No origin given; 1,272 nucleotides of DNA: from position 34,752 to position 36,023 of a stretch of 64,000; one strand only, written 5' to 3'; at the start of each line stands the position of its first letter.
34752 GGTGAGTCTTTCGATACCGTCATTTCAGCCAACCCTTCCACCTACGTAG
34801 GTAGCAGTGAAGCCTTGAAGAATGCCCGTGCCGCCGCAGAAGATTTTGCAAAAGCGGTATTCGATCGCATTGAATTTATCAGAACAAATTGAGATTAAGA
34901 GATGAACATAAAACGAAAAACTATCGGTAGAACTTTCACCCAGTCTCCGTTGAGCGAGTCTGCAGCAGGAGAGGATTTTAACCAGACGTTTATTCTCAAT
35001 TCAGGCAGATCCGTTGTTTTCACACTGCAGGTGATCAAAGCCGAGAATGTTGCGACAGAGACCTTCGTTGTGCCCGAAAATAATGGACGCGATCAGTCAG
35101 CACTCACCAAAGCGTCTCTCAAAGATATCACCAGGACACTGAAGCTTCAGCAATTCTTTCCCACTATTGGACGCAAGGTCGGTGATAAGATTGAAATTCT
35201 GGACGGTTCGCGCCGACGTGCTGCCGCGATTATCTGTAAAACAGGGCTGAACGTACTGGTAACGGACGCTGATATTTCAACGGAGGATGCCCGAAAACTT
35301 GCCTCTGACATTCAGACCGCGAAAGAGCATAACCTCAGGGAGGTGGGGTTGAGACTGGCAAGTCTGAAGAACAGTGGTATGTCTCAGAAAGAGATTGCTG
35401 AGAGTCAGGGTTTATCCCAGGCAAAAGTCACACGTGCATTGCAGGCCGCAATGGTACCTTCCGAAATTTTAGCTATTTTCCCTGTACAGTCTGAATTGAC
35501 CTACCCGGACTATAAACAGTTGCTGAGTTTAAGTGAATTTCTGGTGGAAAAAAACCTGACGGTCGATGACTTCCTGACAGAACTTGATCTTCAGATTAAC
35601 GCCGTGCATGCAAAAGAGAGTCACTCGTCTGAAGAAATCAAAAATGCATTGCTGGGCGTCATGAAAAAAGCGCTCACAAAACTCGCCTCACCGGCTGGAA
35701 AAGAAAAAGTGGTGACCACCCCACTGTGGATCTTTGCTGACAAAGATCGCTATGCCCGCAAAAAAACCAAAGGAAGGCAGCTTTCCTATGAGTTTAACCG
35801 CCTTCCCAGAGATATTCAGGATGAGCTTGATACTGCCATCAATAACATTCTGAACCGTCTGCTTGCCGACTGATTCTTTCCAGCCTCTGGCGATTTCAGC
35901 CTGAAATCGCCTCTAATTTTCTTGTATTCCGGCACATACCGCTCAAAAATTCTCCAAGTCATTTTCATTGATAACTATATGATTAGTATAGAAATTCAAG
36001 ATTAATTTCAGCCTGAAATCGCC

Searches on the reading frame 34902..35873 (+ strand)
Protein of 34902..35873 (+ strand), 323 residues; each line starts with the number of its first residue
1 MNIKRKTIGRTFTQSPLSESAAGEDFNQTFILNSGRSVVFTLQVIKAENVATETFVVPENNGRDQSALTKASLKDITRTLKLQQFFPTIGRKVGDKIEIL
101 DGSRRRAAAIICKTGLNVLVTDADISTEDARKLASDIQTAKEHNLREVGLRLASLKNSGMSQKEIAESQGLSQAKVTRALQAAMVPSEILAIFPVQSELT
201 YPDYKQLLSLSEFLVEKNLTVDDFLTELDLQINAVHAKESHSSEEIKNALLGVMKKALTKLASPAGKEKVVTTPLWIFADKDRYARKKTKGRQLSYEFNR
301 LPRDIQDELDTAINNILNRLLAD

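Call 46: search_protein_families(library=pfam, proteins=[window:34902-35873:+], max_evalue=0.001)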
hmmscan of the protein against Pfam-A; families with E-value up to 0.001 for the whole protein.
window:34902-35873:+ (323 aa): 2 families
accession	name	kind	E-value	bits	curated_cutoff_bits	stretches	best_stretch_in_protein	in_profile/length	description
PF08775.15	ParB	-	1.3e-39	135.8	25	1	193-317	1-125/126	ParB family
PF13412.12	HTH_24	-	0.00019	21.4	21.9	1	156-181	14-39/48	Winged helix-turn-helix DNA-binding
